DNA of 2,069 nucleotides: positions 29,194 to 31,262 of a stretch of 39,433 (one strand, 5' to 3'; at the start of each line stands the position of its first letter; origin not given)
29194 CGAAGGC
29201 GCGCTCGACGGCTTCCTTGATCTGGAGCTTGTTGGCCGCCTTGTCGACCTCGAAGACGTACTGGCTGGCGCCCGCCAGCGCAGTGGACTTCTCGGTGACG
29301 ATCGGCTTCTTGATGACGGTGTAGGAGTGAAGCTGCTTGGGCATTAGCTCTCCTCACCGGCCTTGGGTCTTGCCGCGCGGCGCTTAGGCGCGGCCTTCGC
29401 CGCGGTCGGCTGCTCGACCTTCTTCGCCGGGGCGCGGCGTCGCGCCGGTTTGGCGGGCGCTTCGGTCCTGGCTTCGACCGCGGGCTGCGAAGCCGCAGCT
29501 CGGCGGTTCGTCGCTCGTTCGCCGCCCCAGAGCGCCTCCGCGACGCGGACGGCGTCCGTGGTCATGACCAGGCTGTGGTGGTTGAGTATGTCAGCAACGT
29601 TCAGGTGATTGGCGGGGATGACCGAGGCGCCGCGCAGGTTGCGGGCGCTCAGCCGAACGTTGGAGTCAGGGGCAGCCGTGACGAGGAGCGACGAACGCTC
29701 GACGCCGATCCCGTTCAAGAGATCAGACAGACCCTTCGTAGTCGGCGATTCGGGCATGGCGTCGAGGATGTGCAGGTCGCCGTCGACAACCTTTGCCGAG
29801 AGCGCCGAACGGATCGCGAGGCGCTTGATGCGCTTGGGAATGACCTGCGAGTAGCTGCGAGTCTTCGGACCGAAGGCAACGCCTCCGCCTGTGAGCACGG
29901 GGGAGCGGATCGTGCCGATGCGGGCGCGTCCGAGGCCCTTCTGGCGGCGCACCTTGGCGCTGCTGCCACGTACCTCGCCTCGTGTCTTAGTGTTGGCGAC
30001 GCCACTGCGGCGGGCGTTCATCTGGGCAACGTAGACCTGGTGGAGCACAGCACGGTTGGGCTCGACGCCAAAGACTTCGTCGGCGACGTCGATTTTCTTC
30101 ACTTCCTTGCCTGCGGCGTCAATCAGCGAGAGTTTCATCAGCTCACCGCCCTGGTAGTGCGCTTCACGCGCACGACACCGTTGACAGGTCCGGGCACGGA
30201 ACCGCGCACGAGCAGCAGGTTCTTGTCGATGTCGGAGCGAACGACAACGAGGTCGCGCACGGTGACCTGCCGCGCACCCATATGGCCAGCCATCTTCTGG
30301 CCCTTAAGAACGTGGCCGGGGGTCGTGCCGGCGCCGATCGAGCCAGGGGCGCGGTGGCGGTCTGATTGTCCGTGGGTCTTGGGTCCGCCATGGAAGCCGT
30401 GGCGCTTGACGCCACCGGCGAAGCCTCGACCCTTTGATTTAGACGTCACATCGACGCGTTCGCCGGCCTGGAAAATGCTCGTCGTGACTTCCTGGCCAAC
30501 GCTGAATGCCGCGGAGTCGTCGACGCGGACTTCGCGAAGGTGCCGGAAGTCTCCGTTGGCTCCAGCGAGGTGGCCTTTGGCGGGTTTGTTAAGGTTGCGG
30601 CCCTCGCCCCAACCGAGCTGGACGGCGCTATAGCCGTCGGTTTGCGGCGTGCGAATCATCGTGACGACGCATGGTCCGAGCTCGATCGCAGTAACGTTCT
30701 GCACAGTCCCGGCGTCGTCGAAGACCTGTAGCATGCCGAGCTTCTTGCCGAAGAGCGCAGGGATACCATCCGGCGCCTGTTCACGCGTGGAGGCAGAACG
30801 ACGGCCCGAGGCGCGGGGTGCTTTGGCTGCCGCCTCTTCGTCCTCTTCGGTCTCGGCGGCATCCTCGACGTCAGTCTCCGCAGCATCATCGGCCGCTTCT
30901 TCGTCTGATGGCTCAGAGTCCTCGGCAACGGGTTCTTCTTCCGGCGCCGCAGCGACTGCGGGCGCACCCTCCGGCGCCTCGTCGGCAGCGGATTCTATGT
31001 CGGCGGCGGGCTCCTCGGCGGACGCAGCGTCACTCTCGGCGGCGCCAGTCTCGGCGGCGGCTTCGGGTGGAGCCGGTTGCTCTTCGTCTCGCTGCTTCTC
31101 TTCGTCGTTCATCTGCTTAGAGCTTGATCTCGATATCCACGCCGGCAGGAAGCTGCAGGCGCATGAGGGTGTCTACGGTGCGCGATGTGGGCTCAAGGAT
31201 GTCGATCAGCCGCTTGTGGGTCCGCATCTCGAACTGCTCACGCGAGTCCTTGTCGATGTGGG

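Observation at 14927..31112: Locus-wide pattern of core translation and transcription proteins carrying long acidic low-complexity extensions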

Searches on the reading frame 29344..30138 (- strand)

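Call 4: search_protein_families(library=pfam, proteins=[window:29344-30138:-])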
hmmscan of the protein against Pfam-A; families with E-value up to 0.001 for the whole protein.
window:29344-30138:- (264 aa): 1 family
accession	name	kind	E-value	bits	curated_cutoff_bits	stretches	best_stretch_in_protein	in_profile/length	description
PF00573.27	Ribosomal_L4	-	5.3e-61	206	25.8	1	16-199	1-186/190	Ribosomal protein L4/L1 family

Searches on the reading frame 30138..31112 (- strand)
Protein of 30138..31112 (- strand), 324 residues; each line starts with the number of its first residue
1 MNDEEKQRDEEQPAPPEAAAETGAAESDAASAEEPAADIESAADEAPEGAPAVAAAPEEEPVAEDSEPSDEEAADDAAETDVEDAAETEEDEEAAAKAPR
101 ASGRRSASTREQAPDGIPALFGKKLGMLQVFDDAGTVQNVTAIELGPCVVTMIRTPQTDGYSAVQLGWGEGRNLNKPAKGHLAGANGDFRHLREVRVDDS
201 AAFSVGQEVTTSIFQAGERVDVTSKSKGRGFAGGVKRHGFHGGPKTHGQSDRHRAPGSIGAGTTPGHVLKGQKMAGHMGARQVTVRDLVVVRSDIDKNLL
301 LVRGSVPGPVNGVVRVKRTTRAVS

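Call 4: search_protein_families(library=pfam, proteins=[window:30138-31112:-])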
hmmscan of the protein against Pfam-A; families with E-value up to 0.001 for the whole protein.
window:30138-31112:- (324 aa): 1 family
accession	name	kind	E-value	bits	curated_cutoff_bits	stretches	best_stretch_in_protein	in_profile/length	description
PF00297.29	Ribosomal_L3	-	1.2e-14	54.6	22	1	207-286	205-281/369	Ribosomal protein L3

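Call 50: find_homologous_proteins(query=window:30138-31112:-)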
Query window:30138-31112:- (324 aa): 7997 proteins with E <= 0.001 among 8000 candidates; the best 120 are listed.
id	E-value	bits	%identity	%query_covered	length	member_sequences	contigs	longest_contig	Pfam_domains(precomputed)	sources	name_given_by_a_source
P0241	5.1e-140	484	79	80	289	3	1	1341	PF00297.29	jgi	jgi:large subunit ribosomal protein L3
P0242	6.6e-131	454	100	64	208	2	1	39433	PF00297.29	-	-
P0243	2.4e-129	449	81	73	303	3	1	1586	PF00297.29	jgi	jgi:large subunit ribosomal protein L3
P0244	1.1e-127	444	66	99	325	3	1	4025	PF00297.29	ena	-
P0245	2.3e-126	439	78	80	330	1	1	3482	PF00297.29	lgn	-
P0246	9.1e-126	437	66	100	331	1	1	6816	PF00297.29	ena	-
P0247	2.0e-112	394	62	99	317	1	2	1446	PF00297.29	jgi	jgi:large subunit ribosomal protein L3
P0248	3.2e-111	390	79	64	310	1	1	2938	PF00297.29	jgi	jgi:large subunit ribosomal protein L3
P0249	6.8e-110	385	74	67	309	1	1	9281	PF00297.29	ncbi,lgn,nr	ncbi:MAG: 50S ribosomal protein L3 [Dehalococcoidia bacterium]|nr:50S ribosomal protein L3 [Dehaloco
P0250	2.0e-109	384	73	67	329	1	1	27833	PF00297.29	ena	-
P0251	8.1e-98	346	74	63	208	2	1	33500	PF00297.29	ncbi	ncbi:MAG: 50S ribosomal protein L3 [Dehalococcoidia bacterium]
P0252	2.2e-82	295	66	64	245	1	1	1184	PF00297.29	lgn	-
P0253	7.4e-79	283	64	64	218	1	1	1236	PF00297.29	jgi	jgi:large subunit ribosomal protein L3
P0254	9.3e-79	283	65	62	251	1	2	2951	PF00297.29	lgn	-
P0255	1.1e-78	283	63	63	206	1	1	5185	PF00297.29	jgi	-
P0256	3.1e-78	281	62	62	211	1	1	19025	PF00297.29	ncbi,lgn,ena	ncbi:MAG TPA: 50S ribosomal protein L3 [Dehalococcoidia bacterium]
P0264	1.3e-76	276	64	61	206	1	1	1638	PF00297.29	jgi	jgi:large subunit ribosomal protein L3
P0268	2.0e-76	275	63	62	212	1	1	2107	PF00297.29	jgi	jgi:large subunit ribosomal protein L3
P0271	2.5e-76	275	62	63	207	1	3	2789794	PF00297.29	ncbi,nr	ncbi:MAG: 50S ribosomal protein L3 [Dehalococcoidia bacterium]|nr:MAG: 50S ribosomal protein L3 [Deh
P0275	4.2e-76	274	63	62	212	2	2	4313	PF00297.29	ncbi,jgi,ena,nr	ncbi:MAG TPA: 50S ribosomal protein L3 [Dehalococcoidia bacterium]|jgi:large subunit ribosomal prote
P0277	5.0e-76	274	60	63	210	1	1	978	PF00297.29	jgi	jgi:large subunit ribosomal protein L3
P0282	6.5e-76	274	62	64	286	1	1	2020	PF00297.29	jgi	jgi:large subunit ribosomal protein L3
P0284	9.5e-76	273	61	64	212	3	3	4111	PF00297.29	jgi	jgi:large subunit ribosomal protein L3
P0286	1.2e-75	273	64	60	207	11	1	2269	PF00297.29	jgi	jgi:large subunit ribosomal protein L3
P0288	1.3e-75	273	61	64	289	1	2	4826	PF00297.29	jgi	jgi:large subunit ribosomal protein L3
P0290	1.3e-75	273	61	63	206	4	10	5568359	PF00297.29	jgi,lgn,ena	jgi:large subunit ribosomal protein L3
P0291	1.4e-75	273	62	62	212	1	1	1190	PF00297.29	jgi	jgi:large subunit ribosomal protein L3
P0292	1.5e-75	273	61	64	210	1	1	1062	PF00297.29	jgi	jgi:large subunit ribosomal protein L3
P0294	1.6e-75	273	60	64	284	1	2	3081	PF00297.29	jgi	jgi:large subunit ribosomal protein L3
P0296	1.6e-75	272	60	64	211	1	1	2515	PF00297.29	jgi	jgi:large subunit ribosomal protein L3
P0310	3.3e-75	271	60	62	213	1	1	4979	PF00297.29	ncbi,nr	ncbi:MAG: 50S ribosomal protein L3 [Chloroflexi bacterium]|nr:50S ribosomal protein L3 [Chloroflexot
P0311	3.3e-75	271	63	63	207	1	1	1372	PF00297.29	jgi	jgi:large subunit ribosomal protein L3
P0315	3.9e-75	271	61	62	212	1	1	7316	PF00297.29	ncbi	ncbi:MAG: 50S ribosomal protein L3 [Dehalococcoidia bacterium]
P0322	5.0e-75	271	62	63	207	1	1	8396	PF00297.29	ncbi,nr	ncbi:MAG: 50S ribosomal protein L3 [Chloroflexi bacterium]|nr:50S ribosomal protein L3 [Chloroflexot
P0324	5.4e-75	271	63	63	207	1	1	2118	PF00297.29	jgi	jgi:large subunit ribosomal protein L3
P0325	5.4e-75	271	62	63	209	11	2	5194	PF00297.29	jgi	jgi:large subunit ribosomal protein L3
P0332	7.6e-75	270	61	64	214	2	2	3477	PF00297.29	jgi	jgi:large subunit ribosomal protein L3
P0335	8.2e-75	270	61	64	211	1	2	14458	PF00297.29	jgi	jgi:large subunit ribosomal protein L3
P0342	9.8e-75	270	62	64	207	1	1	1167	PF00297.29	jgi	jgi:large subunit ribosomal protein L3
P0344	1.0e-74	270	61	64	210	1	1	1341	PF00297.29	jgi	jgi:large subunit ribosomal protein L3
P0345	1.0e-74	270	62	62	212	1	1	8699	PF00297.29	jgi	jgi:large subunit ribosomal protein L3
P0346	1.0e-74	270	61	62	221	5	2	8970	PF00297.29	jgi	jgi:large subunit ribosomal protein L3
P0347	1.1e-74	270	60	64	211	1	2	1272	PF00297.29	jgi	jgi:large subunit ribosomal protein L3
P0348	1.1e-74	270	61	64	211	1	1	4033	PF00297.29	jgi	jgi:large subunit ribosomal protein L3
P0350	1.2e-74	270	62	63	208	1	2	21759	PF00297.29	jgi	jgi:large subunit ribosomal protein L3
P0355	1.5e-74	269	61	64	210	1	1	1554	PF00297.29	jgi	jgi:large subunit ribosomal protein L3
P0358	1.5e-74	269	60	64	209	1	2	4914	PF00297.29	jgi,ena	jgi:large subunit ribosomal protein L3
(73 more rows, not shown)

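Call 53: find_encoding_contigs(protein=P0251, flank=6000, max_places=1)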
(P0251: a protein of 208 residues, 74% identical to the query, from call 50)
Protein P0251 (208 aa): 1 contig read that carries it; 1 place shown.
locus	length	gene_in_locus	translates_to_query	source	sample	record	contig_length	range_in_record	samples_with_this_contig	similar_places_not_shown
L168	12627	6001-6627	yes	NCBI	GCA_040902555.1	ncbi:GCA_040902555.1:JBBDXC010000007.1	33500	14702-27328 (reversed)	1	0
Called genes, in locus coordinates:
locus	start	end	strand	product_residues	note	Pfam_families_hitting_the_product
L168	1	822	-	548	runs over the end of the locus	PF01642:MM_CoA_mutase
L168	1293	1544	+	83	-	PF01402:RHH_1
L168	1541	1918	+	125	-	PF01850:PIN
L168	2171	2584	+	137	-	PF00164:Ribosom_S12_S23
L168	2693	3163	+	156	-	PF00177:Ribosomal_S7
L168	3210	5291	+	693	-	PF00009:GTP_EFTU, PF03144:GTP_EFTU_D2, PF22042:EF-G_D2, PF14492:EFG_III, PF03764:EFG_IV, PF00679:EFG_C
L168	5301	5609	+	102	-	PF00338:Ribosomal_S10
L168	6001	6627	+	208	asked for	PF00297:Ribosomal_L3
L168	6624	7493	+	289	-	PF00573:Ribosomal_L4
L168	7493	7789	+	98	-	PF00276:Ribosomal_L23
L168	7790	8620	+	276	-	PF00181:Ribosomal_L2_N, PF03947:Ribosomal_L2_C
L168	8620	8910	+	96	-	PF00203:Ribosomal_S19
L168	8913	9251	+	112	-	PF00237:Ribosomal_L22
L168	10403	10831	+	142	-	PF00252:Ribosomal_L16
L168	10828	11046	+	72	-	PF00831:Ribosomal_L29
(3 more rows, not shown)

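Call 67: search_solved_structures(query=window:30138-31112:-, max_evalue=1e-10)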
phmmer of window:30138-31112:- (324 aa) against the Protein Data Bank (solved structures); distinct sequences matched with E-value up to 1e-10: 66 (the best 60 are shown).
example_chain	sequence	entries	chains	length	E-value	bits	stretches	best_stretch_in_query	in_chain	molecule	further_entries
9qt5_C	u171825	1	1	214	9.4e-61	209.1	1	117-319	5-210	Large ribosomal subunit protein uL3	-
8crx_d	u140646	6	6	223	1.9e-57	198.3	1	118-318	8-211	50S ribosomal protein L3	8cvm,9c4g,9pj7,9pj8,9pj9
7sfr_D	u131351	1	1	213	1.4e-55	192.1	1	120-318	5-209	50S ribosomal protein L3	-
5v7q_D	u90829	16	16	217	1.9e-55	191.7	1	120-319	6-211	50S ribosomal protein L3 | Large ribosomal subunit protein uL3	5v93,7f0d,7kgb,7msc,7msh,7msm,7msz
10px_1E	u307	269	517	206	8.1e-53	183.1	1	119-322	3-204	50S ribosomal protein L3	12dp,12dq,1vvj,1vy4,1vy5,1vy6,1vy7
4v68_BE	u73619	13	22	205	1e-52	182.7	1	119-322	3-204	50S ribosomal protein L3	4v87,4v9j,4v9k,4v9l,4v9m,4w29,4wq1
4v83_BD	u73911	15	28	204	1.5e-52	182.2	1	119-322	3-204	50S ribosomal protein L3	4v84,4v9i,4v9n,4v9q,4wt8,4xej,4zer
6dzi_D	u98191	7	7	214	1.9e-52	181.8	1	120-318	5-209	50S ribosomal protein L3 | Large ribosomal subunit protein uL3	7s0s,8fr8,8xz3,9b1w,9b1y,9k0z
5o60_D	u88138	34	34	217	2.7e-52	181.4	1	120-318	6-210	50S ribosomal protein L3 | Large ribosomal subunit protein uL3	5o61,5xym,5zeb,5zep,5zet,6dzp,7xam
6spb_D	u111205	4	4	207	2.3e-51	178.3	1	120-320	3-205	50S ribosomal protein L3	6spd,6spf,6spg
7unr_D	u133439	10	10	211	2.7e-51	178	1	120-321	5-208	50S ribosomal protein L3 | Large ribosomal subunit protein uL3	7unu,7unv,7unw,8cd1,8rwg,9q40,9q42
7nhk_H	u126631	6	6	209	1.7e-50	175.5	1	120-322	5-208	50S ribosomal protein L3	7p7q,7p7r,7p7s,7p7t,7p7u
6o8w_D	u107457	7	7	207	2e-50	175.2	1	120-321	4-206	50S ribosomal protein L3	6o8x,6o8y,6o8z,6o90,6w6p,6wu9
3j3v_D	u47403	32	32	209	2.3e-50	175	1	120-320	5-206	50S ribosomal protein L3 | 50S ribosomal protein uL3 | Large ribosomal subunit protein uL3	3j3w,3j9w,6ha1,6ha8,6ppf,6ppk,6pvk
7o5b_a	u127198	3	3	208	2.5e-50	174.9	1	120-320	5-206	50S ribosomal protein L3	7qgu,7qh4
5njt_X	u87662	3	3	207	2.6e-50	174.8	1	120-320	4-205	50S ribosomal protein L3 | Large ribosomal subunit protein uL3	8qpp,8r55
9h91_D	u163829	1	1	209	3e-50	174.6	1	119-321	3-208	50S ribosomal protein L3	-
6htq_D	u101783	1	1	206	3.4e-50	174.4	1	120-319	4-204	50S ribosomal protein L3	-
7jil_C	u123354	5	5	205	2.8e-48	168.2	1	119-316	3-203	50S ribosomal protein L3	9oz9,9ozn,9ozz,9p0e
7nhn_H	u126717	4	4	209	2.5e-46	161.8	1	120-322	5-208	50S ribosomal protein L3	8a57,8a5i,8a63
4wce_B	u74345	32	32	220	2.5e-46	161.7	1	120-319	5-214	50S ribosomal protein L3 | Large ribosomal subunit protein uL3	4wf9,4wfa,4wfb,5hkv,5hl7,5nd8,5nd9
6ddd_L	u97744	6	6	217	2.6e-46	161.7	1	120-319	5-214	50S ribosomal protein L3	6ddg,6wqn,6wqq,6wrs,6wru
5li0_E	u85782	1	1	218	2.6e-46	161.7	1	120-319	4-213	50S ribosomal protein L3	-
5tcu_LC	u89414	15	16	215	3.2e-46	161.4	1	120-318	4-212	50S ribosomal protein L3 | Large ribosomal subunit protein uL3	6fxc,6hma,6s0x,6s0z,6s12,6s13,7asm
10qm_L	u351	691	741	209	8.4e-46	160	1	119-319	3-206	50S ribosomal protein L3 | Large ribosomal subunit protein uL3 | 50S ribosomal protein L36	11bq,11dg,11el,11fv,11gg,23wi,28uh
5t7v_LC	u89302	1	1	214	1.1e-45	159.7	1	120-318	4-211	50S ribosomal protein L3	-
5wdt_D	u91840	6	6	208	1.1e-45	159.7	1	120-319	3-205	50S ribosomal protein L3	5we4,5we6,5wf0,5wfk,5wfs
6q9a_C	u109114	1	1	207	1.4e-45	159.3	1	120-317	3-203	50S ribosomal protein L3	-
7a0r_B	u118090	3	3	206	4e-45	157.8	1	119-321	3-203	50S ribosomal protein L3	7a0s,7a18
1nkw_B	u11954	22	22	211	4.2e-45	157.7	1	119-321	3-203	50S ribosomal protein L3 | ribosomal protein L3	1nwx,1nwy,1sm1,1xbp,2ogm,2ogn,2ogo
4v49_BB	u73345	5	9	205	4.5e-45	157.6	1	119-320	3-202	50S ribosomal protein L3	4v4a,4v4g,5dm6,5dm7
5h1s_F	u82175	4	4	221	6.5e-45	157.1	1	119-316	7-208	50S ribosomal protein L3 | protein L3 | 50S ribosomal protein L3, chloroplastic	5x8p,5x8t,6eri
7ttw_L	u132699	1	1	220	8.9e-45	156.7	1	120-319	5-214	50S ribosomal protein L3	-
5mlc_E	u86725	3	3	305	9.4e-45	156.6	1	117-316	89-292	50S ribosomal protein L3, chloroplastic | plastid ribosomal protein uL3c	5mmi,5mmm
5myj_BE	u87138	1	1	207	2.4e-44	155.3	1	120-321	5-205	50S ribosomal protein L3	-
6v39_D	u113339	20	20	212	2.7e-44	155.1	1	120-321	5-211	50S ribosomal protein L3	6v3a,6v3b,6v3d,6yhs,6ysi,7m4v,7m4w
4v61_BF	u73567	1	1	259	5.2e-44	154.2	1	119-316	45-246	Ribosomal Protein L3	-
6z1p_Ad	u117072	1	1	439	2.1e-42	148.9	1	119-317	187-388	50S ribosomal protein L3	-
8fmw_AE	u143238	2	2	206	2e-37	132.5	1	119-319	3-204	50S ribosomal protein L3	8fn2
7ood_b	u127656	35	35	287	1.6e-35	126.3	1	118-318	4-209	50S ribosomal protein L3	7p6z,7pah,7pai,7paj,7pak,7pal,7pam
6xyw_Ac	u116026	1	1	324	1e-34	123.6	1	120-317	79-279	50S ribosomal protein L3-2, mitochondrial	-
6ywe_C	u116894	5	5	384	1.6e-26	96.7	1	105-319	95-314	Related to ribosomal protein L3, mitochondrial | 60S ribosomal protein L3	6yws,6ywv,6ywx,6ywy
2ftc_C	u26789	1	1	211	1.3e-23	87.2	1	121-318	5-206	Mitochondrial 39S ribosomal protein L3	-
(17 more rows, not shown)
